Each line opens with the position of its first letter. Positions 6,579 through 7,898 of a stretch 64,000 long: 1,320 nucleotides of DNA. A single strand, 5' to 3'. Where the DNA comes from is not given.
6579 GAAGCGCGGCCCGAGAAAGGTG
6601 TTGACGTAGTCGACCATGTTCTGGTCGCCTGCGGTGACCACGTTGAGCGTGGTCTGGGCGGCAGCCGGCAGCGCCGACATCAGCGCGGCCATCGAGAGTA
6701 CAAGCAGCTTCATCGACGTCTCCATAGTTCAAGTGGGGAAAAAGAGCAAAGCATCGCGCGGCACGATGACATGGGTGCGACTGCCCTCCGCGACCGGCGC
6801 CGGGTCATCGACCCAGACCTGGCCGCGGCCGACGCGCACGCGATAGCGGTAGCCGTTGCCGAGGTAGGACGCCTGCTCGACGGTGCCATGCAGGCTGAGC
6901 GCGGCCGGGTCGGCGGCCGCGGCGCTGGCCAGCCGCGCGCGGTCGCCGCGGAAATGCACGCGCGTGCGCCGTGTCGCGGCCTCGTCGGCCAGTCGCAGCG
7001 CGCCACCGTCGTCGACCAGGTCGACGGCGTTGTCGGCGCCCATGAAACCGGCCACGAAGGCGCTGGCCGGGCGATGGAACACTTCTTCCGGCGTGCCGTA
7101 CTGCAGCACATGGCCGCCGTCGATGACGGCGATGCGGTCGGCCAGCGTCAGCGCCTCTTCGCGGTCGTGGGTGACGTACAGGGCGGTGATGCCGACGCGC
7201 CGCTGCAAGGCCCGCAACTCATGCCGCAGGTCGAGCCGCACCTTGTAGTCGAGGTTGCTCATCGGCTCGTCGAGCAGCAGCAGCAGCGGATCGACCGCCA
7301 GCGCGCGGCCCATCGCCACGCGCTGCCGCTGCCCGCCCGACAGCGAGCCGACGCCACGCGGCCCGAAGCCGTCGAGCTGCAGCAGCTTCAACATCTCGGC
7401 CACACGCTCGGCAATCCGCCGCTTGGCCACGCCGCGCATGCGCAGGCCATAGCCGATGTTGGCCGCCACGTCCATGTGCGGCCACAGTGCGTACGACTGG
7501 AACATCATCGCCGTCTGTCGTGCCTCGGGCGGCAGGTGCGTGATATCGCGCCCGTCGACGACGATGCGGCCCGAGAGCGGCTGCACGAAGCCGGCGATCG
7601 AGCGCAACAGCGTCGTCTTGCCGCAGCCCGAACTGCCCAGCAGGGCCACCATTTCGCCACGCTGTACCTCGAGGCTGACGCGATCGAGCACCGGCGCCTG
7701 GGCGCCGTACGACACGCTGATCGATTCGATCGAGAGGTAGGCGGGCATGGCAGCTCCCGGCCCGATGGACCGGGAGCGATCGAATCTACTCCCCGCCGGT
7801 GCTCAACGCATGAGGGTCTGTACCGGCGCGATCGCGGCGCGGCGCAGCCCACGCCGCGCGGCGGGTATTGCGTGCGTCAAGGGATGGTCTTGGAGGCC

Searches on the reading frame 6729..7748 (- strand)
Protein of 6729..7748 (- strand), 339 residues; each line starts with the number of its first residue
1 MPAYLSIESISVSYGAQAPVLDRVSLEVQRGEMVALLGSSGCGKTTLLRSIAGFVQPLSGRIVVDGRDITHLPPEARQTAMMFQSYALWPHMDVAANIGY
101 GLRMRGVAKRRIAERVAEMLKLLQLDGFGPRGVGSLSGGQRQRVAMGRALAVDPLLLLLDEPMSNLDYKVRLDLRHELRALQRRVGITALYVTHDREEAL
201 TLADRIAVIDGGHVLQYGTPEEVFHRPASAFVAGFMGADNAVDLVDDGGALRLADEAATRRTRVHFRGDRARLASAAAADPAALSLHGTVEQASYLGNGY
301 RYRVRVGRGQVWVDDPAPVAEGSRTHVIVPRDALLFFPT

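Call 55: list_cluster_members(proteins=[window:6729-7748:-, window:13264-14544:-, window:14547-15314:-, window:17966-19312:-, window:19390-20169:-, window:25005-25655:-, window:32667-33875:+, window:39017-41581:+, window:28061-28798:+, window:2338-3300:-])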
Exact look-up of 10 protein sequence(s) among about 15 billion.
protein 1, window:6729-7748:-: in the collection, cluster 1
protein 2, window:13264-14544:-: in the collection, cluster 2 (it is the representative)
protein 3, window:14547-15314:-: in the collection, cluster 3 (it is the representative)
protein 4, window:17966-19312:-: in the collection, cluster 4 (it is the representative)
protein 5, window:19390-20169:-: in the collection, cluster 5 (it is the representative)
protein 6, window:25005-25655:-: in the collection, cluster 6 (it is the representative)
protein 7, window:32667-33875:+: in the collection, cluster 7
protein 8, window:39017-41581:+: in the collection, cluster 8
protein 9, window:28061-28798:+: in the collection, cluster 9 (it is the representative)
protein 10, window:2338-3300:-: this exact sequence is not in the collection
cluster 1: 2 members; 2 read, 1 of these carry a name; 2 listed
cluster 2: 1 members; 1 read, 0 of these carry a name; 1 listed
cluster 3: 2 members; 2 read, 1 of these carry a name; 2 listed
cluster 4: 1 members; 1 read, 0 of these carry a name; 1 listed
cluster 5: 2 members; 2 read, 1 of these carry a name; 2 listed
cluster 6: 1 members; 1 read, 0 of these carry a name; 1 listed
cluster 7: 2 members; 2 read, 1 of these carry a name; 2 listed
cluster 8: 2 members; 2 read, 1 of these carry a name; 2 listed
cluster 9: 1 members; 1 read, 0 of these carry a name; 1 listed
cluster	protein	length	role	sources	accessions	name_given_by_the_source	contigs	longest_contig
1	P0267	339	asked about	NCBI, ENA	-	-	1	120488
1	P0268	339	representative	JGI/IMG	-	ABC-type Fe3+/spermidine/putrescine transport system ATPase subunit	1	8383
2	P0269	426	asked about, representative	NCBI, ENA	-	-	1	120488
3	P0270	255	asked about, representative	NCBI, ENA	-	-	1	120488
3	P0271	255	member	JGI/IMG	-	4-hydroxy-2-oxoheptanedioate aldolase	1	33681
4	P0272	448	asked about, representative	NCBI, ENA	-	-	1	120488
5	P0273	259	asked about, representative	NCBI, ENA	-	-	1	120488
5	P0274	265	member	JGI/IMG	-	DNA-binding FadR family transcriptional regulator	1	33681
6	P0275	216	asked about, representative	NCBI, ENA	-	-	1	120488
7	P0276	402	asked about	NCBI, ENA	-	-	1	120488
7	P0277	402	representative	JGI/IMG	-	DHA1 family bicyclomycin/chloramphenicol resistance-like MFS transporter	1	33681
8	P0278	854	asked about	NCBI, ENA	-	-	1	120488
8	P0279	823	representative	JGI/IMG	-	starch phosphorylase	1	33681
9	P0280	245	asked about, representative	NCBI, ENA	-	-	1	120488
